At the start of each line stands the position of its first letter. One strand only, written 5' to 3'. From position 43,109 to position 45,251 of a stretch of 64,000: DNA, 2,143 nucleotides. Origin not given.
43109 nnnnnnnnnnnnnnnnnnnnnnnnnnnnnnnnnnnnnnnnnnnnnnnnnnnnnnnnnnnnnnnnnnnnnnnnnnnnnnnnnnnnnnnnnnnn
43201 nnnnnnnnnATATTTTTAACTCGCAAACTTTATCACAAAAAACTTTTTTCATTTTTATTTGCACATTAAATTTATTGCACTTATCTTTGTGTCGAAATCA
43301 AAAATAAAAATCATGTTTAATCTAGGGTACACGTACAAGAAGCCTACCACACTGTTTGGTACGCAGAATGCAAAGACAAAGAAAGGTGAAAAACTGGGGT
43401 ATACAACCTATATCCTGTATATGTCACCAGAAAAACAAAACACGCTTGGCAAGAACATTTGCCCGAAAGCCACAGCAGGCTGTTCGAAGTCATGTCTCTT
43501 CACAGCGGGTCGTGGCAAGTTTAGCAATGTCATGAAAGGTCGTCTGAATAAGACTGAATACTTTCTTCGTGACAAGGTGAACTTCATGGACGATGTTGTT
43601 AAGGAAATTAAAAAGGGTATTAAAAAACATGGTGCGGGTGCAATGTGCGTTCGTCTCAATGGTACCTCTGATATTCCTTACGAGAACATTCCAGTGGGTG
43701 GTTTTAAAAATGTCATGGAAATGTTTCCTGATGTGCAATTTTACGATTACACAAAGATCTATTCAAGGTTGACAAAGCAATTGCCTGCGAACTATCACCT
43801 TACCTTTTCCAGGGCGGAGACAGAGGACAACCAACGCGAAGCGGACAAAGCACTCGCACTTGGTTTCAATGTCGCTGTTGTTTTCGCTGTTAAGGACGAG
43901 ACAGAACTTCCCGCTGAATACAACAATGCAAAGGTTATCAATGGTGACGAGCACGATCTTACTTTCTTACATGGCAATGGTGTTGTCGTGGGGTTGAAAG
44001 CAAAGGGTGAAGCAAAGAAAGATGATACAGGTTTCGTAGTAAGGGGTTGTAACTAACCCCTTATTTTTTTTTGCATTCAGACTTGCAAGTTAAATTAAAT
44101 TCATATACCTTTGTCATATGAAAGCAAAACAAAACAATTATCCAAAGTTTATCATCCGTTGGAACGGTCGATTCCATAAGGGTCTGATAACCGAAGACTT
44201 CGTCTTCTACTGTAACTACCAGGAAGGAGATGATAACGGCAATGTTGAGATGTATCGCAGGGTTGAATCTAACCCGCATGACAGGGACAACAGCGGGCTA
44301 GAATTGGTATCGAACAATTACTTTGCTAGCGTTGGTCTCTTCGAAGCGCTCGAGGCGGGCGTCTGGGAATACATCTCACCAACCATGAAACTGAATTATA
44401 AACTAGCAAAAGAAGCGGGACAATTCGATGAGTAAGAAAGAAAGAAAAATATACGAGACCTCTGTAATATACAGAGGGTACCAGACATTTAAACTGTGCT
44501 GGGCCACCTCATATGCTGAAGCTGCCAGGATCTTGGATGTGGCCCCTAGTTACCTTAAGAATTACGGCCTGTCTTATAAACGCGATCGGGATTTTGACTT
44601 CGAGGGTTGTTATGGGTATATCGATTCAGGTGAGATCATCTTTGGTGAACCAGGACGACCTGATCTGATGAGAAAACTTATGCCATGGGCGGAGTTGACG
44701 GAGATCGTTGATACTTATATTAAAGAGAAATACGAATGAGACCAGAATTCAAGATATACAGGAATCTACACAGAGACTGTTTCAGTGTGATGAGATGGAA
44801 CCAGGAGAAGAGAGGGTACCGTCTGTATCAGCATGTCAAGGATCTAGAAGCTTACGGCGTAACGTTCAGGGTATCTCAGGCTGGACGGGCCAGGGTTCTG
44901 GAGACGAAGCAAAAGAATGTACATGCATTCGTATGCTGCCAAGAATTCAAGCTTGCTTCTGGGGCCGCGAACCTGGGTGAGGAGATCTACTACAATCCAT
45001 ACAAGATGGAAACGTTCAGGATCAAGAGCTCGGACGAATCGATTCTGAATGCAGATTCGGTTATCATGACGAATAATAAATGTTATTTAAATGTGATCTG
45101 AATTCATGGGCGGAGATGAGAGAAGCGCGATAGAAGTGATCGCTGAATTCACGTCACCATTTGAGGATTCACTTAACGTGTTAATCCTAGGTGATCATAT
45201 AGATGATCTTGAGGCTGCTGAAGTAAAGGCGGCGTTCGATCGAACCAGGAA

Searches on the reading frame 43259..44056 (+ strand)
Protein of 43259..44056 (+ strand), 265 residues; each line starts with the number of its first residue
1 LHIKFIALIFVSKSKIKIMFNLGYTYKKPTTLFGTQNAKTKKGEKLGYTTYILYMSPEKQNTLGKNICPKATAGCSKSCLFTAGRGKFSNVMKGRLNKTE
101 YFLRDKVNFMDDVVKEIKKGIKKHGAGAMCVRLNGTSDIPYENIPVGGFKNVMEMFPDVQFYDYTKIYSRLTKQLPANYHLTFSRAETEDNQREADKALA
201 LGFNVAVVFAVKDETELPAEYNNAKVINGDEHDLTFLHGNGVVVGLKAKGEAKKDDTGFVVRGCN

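Call 11: search_protein_families(library=pfam, proteins=[window:43259-44056:+], max_evalue=0.01)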
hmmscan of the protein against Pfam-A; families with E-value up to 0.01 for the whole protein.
window:43259-44056:+ (265 aa): 2 families
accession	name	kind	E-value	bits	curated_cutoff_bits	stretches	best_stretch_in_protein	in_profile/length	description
PF17338.8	GP88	-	1.5e-43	149.7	24.4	1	36-262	6-229/230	Gene product 88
PF08818.16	DUF1801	-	0.0034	18.2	27.2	0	110-144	46-77/85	Domain of unknown function (DU1801)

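Call 12: search_protein_families(library=phrogs, proteins=[window:43259-44056:+], max_evalue=0.01)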
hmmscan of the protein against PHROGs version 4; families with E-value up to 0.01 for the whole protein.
window:43259-44056:+ (265 aa): 2 families
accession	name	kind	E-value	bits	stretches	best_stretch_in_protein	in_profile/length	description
phrog_1617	-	unknown function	1.2e-69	235.5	1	15-261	25-270/273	-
phrog_1392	-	unknown function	1.9e-09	38.3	1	65-210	79-227/296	-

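Call 16: search_dna_similar(query=window:43259-44056:+, collection=phages, mode=protein, max_rows=15)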
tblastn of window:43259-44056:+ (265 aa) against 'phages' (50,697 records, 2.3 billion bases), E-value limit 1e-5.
Records with a match: 269; places in all: 270; records where one place covers at least 80% of the query: 265.
Best place of each record, by identity: <60% 269.
By first word of the organism name: Mycobacterium 238; Pelagibacter 11; Roseobacter 3; Xanthomonas 2; Stenotrophomonas 2; uncultured 2; Mesorhizobium 2; Rhizobium 2; Puniceispirillum 2; Caulobacter 2; and 3 more.
By host as written in the record: Mycobacterium smegmatis mc2 155 189; Mycobacterium smegmatis mc#155 30; Mycobacterium smegmatis mc2155 9; - 6; Candidatus Pelagibacter sp H2P3alpha 4; Candidatus Pelagibacter sp. HTCC7211 3; Candidatus Pelagibacter sp. HTCC1062 3; Mesorhizobium loti R7ANS 2; and 20 more.
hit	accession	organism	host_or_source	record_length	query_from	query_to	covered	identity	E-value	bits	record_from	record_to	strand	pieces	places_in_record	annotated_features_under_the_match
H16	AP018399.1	Xanthomonas phage XacN1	Xanthomonas citri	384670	27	260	88%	45.6%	2e-50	182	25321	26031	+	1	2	hypothetical protein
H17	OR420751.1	Pelagibacter phage HTVC309P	Candidatus Pelagibacter sp.FZCC0233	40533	6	261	97%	41.6%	1e-47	174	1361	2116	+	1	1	hypothetical protein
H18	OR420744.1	Pelagibacter phage HTVC134P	Candidatus Pelagibacter sp. HTCC7211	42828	1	261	98%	40.4%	3e-44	164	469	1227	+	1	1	hypothetical protein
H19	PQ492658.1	Limnohabitans phage DC31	Limnohabitans sp. DCL3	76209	26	261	89%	44.6%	8e-53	189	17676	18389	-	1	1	hypothetical protein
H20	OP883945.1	Stenotrophomonas phage CM1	Stenotrophomonas maltophilia SRM01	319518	37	260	85%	46.8%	4e-48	176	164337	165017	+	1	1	record has no annotation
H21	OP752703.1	Stenotrophomonas phage RAS14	Stenotrophomonas maltophilia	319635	37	260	85%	46.8%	4e-48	176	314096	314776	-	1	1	hypothetical protein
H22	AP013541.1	uncultured phage_MedDCM-OCT-S42-C7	metagenomic fosmid library constructed ...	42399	37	261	85%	45.9%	1e-51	186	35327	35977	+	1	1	Phage protein Gp37/Gp68-like protein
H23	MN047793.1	Xanthomonas phage Xoo-sp13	Xanthomonas oryzae pv. oryzae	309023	37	260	85%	45.7%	1e-48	177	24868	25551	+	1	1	hypothetical protein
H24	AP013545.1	uncultured phage MedDCM-OCT-S46-C10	metagenomic fosmid library constructed ...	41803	37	261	85%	45.3%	1e-47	174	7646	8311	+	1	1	Phage protein Gp37/Gp68-like protein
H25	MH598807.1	Pelagibacter phage HTVC120P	Candidatus Pelagibacter sp. HTCC7211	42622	37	261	85%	45.3%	8e-46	169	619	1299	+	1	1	hypothetical protein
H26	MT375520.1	Pelagibacter phage Bylgja EXVC010P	Candidatus Pelagibacter sp H2P3alpha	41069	37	261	85%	44.9%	4e-48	176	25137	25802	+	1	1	hypothetical protein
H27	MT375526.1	Pelagibacter phage Himinglaeva EXVC011P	Candidatus Pelagibacter sp H2P3alpha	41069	37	261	85%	44.9%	4e-48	176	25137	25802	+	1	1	hypothetical protein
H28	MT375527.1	Pelagibacter phage Hroenn EXVC015P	Candidatus Pelagibacter sp H2P3alpha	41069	37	261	85%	44.9%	4e-48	176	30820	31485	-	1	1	hypothetical protein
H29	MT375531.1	Pelagibacter phage Unn EXVC019P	Candidatus Pelagibacter sp H2P3alpha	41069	37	261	85%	44.9%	4e-48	176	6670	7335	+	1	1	hypothetical protein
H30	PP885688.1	Tunturiibacter phage Tunturi_5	Tunturiibacter psychrotolerans X4BP1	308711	26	262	89%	42.4%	8e-45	166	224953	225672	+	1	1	minor head protein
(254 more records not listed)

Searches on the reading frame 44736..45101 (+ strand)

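Call 11: search_protein_families(library=pfam, proteins=[window:44736-45101:+], max_evalue=0.01)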
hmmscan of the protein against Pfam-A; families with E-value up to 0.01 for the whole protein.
window:44736-45101:+ (121 aa): 1 family
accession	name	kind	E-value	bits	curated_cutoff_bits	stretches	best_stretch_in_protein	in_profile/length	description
PF25735.1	Phage_L5_gp82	-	2.6e-26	92.3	27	1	6-117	9-118/120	Mycobacterium phage L5 gene 82 protein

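Call 12: search_protein_families(library=phrogs, proteins=[window:44736-45101:+], max_evalue=0.01)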
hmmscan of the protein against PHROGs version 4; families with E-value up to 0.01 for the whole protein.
window:44736-45101:+ (121 aa): 2 families
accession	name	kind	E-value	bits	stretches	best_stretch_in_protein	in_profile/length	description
phrog_586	-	unknown function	1.5e-25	90.5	1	5-118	8-121/122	-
phrog_2774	-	unknown function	0.0039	16.6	1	6-66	538-597/1263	-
